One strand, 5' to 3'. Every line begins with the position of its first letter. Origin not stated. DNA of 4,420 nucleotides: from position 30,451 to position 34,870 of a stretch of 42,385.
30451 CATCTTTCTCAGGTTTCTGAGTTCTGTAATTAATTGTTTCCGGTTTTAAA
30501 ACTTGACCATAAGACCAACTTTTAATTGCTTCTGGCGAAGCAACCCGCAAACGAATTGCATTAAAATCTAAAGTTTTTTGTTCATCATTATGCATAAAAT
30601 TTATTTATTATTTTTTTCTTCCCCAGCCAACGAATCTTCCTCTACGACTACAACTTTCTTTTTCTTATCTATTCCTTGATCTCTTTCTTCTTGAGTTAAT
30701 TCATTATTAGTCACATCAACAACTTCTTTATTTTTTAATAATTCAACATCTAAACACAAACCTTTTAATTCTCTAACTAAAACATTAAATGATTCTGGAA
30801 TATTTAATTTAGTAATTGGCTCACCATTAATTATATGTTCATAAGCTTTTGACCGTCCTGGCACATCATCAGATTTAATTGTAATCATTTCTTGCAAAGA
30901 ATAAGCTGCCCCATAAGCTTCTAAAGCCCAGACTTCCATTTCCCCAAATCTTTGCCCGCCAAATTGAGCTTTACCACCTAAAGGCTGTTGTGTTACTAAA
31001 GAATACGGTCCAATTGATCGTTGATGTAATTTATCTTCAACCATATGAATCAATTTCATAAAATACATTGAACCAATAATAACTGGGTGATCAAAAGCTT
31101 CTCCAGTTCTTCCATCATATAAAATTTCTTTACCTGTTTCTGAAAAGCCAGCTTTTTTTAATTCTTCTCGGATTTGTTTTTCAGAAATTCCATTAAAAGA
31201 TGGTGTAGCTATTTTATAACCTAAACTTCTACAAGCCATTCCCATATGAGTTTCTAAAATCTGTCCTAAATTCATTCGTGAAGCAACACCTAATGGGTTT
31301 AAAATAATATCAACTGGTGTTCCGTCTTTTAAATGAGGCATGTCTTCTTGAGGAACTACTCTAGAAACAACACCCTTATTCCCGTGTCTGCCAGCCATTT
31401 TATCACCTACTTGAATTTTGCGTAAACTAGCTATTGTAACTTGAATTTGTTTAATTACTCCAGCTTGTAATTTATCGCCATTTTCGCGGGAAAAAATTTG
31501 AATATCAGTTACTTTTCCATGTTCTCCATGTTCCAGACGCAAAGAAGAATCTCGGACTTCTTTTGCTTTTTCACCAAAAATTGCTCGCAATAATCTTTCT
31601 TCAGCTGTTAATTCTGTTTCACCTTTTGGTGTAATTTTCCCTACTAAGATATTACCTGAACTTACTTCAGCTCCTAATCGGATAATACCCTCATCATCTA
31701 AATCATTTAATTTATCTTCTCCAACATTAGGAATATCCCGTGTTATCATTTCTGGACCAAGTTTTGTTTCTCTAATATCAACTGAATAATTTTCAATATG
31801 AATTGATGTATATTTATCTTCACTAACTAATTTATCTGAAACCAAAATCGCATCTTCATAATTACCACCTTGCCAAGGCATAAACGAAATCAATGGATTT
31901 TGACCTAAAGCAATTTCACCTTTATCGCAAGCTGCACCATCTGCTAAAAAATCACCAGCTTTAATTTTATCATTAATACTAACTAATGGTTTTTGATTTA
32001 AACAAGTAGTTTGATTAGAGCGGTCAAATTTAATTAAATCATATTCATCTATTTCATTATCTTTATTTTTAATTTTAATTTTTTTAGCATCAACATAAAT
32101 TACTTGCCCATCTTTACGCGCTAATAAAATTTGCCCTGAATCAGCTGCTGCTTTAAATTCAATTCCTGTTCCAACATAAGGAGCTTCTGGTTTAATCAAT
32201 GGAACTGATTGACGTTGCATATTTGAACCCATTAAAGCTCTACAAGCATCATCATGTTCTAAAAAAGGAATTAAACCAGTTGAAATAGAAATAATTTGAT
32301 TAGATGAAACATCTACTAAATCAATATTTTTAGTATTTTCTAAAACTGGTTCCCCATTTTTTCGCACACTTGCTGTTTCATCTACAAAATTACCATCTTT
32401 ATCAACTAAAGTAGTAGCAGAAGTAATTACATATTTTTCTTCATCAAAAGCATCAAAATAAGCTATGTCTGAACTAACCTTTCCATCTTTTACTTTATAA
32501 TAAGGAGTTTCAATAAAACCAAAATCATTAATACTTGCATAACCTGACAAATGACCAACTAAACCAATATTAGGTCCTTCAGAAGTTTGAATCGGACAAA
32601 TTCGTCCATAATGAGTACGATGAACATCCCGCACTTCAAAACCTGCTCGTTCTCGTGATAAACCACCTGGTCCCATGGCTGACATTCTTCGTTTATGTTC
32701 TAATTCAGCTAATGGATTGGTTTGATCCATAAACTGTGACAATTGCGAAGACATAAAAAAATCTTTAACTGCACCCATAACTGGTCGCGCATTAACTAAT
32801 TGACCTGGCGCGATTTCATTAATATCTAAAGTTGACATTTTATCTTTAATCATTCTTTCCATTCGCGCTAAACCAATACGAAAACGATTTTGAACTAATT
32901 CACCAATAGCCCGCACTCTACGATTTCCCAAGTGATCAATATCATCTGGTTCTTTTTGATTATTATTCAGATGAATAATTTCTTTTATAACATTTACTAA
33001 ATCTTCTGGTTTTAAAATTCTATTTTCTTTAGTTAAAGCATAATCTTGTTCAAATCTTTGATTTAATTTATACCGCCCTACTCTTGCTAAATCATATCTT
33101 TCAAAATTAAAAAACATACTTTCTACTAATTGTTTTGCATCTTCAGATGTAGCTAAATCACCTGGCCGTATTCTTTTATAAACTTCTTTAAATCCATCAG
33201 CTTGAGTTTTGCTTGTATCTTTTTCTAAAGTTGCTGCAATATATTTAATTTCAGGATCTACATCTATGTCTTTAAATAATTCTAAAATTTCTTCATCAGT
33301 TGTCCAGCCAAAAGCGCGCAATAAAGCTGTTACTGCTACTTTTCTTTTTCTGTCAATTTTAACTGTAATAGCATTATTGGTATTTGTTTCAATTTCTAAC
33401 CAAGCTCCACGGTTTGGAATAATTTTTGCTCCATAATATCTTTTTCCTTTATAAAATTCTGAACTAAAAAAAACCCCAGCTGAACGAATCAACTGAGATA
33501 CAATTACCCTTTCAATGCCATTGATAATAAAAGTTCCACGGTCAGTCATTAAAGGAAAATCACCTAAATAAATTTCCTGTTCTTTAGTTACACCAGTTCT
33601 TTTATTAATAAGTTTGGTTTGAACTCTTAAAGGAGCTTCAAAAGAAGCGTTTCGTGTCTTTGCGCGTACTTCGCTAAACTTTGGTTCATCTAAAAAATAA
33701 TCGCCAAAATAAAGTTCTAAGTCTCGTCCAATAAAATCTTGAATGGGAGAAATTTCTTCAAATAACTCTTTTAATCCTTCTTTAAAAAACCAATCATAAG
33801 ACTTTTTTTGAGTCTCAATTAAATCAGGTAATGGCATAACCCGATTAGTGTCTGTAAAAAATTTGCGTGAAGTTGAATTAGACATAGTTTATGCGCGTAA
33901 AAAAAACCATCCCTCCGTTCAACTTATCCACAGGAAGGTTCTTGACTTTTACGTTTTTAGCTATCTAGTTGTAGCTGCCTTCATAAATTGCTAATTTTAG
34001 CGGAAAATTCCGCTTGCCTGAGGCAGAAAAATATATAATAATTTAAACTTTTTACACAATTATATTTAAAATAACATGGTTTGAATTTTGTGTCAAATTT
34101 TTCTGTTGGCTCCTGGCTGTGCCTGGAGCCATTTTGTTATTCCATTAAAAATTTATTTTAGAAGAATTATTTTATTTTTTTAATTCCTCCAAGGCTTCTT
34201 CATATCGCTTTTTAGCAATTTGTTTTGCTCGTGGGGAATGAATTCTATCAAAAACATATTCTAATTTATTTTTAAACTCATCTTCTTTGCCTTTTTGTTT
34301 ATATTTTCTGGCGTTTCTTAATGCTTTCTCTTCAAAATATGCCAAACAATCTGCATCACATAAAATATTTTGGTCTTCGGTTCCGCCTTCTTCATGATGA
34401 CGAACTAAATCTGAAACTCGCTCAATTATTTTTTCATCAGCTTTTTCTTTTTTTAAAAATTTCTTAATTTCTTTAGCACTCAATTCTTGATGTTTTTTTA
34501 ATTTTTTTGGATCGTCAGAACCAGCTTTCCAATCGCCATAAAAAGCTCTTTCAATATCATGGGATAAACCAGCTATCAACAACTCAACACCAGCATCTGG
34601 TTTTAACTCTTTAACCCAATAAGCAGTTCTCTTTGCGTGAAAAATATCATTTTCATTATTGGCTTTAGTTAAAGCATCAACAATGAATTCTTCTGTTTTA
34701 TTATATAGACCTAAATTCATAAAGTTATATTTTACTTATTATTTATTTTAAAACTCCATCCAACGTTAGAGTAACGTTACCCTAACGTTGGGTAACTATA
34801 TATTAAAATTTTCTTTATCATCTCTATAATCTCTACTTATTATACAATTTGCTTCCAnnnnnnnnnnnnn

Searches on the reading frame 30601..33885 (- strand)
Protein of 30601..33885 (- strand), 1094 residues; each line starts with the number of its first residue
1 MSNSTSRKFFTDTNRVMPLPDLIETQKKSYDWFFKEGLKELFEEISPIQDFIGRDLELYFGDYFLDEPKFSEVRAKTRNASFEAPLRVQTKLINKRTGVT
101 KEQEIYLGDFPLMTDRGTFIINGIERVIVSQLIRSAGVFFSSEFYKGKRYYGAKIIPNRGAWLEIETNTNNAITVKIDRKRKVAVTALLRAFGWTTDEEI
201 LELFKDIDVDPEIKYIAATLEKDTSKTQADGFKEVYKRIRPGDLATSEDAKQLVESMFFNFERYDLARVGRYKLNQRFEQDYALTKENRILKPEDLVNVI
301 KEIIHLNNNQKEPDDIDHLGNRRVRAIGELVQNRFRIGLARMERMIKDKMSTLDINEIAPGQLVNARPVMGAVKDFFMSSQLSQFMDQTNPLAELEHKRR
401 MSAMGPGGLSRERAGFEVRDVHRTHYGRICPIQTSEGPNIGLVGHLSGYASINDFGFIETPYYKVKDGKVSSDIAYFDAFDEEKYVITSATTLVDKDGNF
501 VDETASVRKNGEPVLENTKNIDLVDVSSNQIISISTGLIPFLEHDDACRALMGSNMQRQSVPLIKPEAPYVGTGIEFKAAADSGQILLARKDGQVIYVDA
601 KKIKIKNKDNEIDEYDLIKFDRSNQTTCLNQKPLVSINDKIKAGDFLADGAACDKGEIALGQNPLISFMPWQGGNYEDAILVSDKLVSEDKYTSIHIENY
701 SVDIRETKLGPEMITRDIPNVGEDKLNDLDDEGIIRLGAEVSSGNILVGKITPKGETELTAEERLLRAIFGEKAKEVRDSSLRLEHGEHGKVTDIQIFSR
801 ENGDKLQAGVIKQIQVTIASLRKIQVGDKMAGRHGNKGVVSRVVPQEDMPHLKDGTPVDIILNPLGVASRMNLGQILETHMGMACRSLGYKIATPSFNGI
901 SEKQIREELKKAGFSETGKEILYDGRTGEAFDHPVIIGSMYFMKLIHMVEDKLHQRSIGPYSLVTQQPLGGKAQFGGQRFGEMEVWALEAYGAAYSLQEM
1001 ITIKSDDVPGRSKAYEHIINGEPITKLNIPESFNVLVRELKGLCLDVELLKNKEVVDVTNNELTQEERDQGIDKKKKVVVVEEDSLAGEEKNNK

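Call 7: search_protein_families(library=pfam, proteins=[window:30601-33885:-], max_evalue=0.01)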
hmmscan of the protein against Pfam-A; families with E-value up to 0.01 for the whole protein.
window:30601-33885:- (1094 aa): 6 families
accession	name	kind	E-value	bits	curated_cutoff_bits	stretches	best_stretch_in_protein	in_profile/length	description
PF00562.33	RNA_pol_Rpb2_6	-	2e-130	435.7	23.4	1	589-974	2-373/373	RNA polymerase Rpb2, domain 6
PF04561.19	RNA_pol_Rpb2_2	-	1.2e-31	110.3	21.7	1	134-325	1-190/190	RNA polymerase Rpb2, domain 2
PF04565.21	RNA_pol_Rpb2_3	-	2.8e-27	95.1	21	1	384-452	1-68/68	RNA polymerase Rpb2, domain 3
PF04560.25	RNA_pol_Rpb2_7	-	4.3e-25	88.4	32.1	1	976-1050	1-85/87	RNA polymerase Rpb2, domain 7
PF10385.14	RNA_pol_Rpb2_45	-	6.3e-18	65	28.2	1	462-527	1-66/66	RNA polymerase beta subunit external 1 domain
PF04563.20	RNA_pol_Rpb2_1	-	5.7e-15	55.8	28.2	1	22-369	2-201/203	RNA polymerase beta subunit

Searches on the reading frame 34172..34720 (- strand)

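Call 21: search_protein_families(library=pfam, proteins=[window:34172-34720:-], max_evalue=0.001)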
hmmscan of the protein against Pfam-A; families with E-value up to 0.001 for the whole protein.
window:34172-34720:- (182 aa): 2 families
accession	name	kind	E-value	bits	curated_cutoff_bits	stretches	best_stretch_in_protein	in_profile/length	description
PF13875.12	DUF4202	-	6.6e-11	42.8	35.1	1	20-178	23-180/183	Domain of unknown function (DUF4202)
PF01966.28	HD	-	1.1e-08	35.8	22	1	28-127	4-114/116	HD domain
